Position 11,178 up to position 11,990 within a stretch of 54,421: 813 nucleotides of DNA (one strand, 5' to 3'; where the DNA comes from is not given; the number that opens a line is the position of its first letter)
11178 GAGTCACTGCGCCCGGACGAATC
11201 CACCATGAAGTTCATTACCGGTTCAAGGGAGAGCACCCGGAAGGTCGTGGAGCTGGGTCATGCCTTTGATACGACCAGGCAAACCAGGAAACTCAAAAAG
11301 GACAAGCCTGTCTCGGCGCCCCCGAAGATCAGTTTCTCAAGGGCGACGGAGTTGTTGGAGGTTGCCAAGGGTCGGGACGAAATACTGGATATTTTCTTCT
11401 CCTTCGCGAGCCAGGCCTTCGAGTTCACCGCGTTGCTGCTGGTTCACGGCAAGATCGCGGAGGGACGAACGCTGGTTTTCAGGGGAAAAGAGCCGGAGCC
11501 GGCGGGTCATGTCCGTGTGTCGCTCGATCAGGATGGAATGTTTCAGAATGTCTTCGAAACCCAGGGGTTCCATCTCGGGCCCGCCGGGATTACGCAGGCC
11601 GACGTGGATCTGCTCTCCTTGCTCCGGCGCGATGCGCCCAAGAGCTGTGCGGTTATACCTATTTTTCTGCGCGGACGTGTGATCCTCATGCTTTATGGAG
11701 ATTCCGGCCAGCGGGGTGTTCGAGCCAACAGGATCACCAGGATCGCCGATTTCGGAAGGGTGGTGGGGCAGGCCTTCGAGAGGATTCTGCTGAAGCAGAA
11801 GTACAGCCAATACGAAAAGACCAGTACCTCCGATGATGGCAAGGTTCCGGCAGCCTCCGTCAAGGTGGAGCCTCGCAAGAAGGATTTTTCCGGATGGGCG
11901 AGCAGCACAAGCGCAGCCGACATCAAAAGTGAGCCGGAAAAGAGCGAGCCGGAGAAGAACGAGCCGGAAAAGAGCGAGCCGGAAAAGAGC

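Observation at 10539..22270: Translationally coupled operon of three giant non-enzymatic proteins (891/1509/1513 aa): candidate uncharacterised scaffold system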

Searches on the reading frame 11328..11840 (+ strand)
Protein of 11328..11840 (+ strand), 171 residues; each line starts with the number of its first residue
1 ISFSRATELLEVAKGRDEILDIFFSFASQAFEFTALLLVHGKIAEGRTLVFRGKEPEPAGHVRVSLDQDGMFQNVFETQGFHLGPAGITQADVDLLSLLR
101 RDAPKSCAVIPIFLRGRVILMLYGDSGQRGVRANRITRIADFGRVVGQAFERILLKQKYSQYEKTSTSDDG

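Call 62: search_solved_structures(query=A3, max_evalue=10, show_alignments=2)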
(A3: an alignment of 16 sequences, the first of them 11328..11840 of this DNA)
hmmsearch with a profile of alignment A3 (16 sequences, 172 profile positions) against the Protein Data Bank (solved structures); distinct sequences matched with E-value up to 10: 3.
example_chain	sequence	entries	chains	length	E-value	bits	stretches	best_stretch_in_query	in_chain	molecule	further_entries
3oov_A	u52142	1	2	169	0.0039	19.9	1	3-156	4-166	Methyl-accepting chemotaxis protein, putative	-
6stw_A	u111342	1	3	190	2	11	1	13-75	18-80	Fiber protein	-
7rh5_V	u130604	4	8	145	2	11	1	80-133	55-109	Uncharacterized protein MSMEG_4692/MSMEI_4575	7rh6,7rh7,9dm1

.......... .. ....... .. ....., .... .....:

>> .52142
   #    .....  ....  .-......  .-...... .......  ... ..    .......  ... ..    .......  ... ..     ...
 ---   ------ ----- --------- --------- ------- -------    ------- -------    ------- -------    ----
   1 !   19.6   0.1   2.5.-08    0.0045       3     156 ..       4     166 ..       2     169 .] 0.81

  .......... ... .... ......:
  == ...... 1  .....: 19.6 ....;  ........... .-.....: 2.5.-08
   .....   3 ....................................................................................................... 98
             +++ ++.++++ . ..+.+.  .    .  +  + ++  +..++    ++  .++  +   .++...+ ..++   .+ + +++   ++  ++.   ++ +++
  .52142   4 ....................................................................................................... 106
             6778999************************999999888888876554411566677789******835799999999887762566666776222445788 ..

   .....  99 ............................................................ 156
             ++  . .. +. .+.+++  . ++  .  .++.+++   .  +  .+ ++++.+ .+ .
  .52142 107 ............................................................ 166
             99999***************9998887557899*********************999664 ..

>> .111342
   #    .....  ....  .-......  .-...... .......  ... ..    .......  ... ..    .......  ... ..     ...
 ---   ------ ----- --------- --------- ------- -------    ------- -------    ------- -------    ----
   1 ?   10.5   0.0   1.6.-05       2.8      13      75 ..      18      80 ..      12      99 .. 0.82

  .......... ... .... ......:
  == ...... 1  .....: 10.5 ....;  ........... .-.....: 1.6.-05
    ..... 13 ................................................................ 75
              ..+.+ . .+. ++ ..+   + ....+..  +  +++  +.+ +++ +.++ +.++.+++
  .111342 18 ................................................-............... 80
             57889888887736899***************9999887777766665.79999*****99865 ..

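Call 68: predict_structure(alignment_id=A3)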
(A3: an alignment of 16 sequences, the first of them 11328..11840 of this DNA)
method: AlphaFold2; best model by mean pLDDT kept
length: 171 residues; sequences in the alignment: 16
mean_pLDDT: 92.0   pTM: 0.86
mean pLDDT of the five models: 92.0, 91.3, 91.1, 91.0, 90.7
residues with pLDDT >= 90: 149; 70-90: 11; 50-70: 4; < 50: 7
segments of 3 or more residues with pLDDT < 50: 165-171
pLDDT, mean of each block of 10 residues (from residue 1): 95 95 96 97 97 93 95 97 94 94 96 96 96 92 96 88 52 38
secondary structure, 60 per line:
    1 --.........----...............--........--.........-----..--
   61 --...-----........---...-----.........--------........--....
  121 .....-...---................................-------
elements in order: H3-11 H16-30 E33-40 E43-51 E63-65 H71-78 E82-84 H90-98 E107-114 E117-125 H133-164

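Call 71: fold_search(model_id=the predicted structure, library=pdb)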
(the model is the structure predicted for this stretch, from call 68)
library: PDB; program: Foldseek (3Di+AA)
matches with E <= 10: 963; with E <= 0.001: 287
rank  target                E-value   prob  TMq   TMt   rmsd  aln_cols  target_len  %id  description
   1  3k2n_A                1.9e-06  1.00  0.64  0.63   4.9       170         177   13  The crystal structure of sigma-54-dependent transcriptional regulator domain from Chlorobium Tepidum TLS (released 2010-01-19)
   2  5w10_D                2.1e-06  1.00  0.64  0.65   5.3       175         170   11  Lcd1 GAF domain in complex with cAMP ligand (released 2017-06-28)
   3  1mc0                  2.1e-06  1.00  0.60  0.33   5.9       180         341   16  Regulatory Segment of Mouse 3',5'-Cyclic Nucleotide Phosphodiesterase 2A, Containing the GAF A and GAF B Domains (released 2002-10-02)
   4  3oov_B                2.9e-06  1.00  0.69  0.73   3.4       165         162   21  Crystal structure of a methyl-accepting chemotaxis protein, residues 122 to 287 (released 2010-09-08)
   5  6saw_A                3.5e-06  1.00  0.64  0.38   4.7       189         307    8  Chromophore binding domain of bacteriophytochrome linked diguanylyl cyclase from Idiomarina species A28L (dimeric Pfr- (released 2019-12-11)
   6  3o5y_B                5.6e-06  1.00  0.59  0.68   4.8       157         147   14  The Crystal Structure of the GAF domain of a two-component sensor histidine kinase from Bacillus halodurans to 2.45A (released 2010-08-11)
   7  5lly_A                5.6e-06  1.00  0.57  0.23   6.1       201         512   14  Photosensory Module of Bacteriophytochrome linked Diguanylyl Cyclase from Idiomarina species A28L (released 2017-03-15)
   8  5w10_B                6.7e-06  1.00  0.66  0.66   5.3       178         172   10  Lcd1 GAF domain in complex with cAMP ligand (released 2017-06-28)
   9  5w10_C                6.7e-06  1.00  0.63  0.63   5.3       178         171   11  Lcd1 GAF domain in complex with cAMP ligand (released 2017-06-28)
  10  5lly_C                6.7e-06  1.00  0.60  0.24   6.5       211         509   11  Photosensory Module of Bacteriophytochrome linked Diguanylyl Cyclase from Idiomarina species A28L (released 2017-03-15)
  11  3oov_A                7.6e-06  1.00  0.69  0.71   3.5       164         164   20  Crystal structure of a methyl-accepting chemotaxis protein, residues 122 to 287 (released 2010-09-08)
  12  5w10_A                7.6e-06  1.00  0.66  0.65   5.3       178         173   11  Lcd1 GAF domain in complex with cAMP ligand (released 2017-06-28)
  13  5llw_A                9.1e-06  1.00  0.60  0.18   6.5       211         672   12  Bacteriophytochrome activated diguanylyl cyclase from Idiomarina species A28L (released 2017-03-15)
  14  3ci6_B                1.1e-05  1.00  0.61  0.62   4.5       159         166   11  Crystal structure of the GAF domain from Acinetobacter phosphoenolpyruvate-protein phosphotransferase (released 2008-05-13)
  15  6sax_A                1.2e-05  1.00  0.58  0.35   6.1       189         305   13  Chromophore binding domain of bacteriophytochrome linked diguanylyl cyclase from Idiomarina species A28L (Pr-state mon (released 2019-12-11)
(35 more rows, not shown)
